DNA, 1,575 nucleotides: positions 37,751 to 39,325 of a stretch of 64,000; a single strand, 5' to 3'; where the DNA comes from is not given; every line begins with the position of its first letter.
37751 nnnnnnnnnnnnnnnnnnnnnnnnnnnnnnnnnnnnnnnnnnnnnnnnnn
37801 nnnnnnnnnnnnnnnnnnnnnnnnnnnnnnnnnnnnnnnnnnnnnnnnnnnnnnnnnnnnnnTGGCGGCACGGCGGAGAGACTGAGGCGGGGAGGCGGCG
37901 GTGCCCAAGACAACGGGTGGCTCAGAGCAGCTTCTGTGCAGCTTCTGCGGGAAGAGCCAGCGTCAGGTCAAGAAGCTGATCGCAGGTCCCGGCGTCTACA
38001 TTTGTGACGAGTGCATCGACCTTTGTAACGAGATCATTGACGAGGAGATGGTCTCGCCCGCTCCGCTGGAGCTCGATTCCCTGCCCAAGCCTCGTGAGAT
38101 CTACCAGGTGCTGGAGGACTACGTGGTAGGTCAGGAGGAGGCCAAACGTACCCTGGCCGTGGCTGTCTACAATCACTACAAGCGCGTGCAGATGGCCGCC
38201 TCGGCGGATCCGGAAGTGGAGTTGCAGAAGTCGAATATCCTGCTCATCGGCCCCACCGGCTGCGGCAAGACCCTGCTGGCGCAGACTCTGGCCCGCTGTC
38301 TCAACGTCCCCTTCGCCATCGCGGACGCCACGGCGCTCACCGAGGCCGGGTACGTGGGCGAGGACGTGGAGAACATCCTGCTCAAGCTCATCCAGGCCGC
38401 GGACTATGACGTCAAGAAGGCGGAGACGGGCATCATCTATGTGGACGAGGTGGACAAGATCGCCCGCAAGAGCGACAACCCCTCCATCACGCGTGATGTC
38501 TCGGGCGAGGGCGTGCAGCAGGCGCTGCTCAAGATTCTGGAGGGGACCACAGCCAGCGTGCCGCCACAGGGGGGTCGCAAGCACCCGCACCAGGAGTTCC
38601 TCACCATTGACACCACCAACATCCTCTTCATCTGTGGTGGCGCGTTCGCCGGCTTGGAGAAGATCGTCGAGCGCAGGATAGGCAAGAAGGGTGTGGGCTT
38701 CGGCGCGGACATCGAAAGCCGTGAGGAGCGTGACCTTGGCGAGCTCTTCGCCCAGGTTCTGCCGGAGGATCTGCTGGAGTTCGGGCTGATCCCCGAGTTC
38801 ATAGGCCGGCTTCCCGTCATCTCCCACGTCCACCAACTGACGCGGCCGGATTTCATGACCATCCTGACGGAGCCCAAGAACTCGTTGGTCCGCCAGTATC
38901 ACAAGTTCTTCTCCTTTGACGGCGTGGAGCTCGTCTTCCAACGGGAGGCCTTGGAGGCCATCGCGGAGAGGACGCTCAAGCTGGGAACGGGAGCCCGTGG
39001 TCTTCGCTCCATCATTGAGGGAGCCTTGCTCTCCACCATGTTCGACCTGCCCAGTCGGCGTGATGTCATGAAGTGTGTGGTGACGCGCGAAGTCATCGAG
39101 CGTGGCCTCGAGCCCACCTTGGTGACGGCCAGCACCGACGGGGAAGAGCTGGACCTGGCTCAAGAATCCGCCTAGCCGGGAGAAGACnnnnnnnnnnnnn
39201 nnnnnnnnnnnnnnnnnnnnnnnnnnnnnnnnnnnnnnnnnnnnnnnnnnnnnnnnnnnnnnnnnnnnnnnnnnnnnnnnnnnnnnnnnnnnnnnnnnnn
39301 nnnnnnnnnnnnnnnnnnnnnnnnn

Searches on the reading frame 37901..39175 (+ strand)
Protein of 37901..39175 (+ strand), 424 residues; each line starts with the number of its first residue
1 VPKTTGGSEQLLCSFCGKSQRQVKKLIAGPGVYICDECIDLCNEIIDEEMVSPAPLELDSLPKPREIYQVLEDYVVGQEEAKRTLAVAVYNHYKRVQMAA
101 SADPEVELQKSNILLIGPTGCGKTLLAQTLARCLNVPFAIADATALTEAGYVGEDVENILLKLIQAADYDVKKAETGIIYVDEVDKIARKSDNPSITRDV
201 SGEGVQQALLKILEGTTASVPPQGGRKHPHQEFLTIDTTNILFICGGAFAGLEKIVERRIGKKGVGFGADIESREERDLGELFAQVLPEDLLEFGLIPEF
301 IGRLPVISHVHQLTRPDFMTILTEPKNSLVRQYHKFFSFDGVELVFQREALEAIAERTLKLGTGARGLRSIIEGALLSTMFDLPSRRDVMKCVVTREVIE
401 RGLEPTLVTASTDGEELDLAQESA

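Call 31: search_protein_families(library=pfam, proteins=[window:37901-39175:+], max_evalue=0.0001)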
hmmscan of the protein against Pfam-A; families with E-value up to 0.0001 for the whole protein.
window:37901-39175:+ (424 aa): 8 families
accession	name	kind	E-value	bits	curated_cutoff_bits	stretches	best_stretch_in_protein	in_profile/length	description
PF07724.20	AAA_2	-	1.5e-34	119.9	27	1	109-307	2-166/166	AAA domain (Cdc48 subfamily)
PF06689.19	zf-C4_ClpX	-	1.9e-20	72.9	27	1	13-48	3-39/39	ClpX C4-type zinc finger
PF00004.35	AAA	-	9.4e-17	62.1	21.2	1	113-241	1-110/131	ATPase family associated with various cellular activities (AAA)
PF10431.15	ClpB_D2-small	-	2.7e-08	34.2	21.9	1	315-390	3-74/81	C-terminal, D2-small domain, of ClpB protein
PF07728.20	AAA_5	-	5.8e-07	30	22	1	112-189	1-80/139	AAA domain (dynein-related subfamily)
PF05496.18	RuvB_N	-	9.3e-06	25.9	27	1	70-190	5-99/159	Holliday junction DNA helicase RuvB P-loop domain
PF01078.27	Mg_chelatase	-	3.4e-05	23.8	20.3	0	111-134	23-46/207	Magnesium chelatase, subunit ChlI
PF13401.12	AAA_22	-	3.6e-05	24.5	27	0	109-186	4-95/130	AAA domain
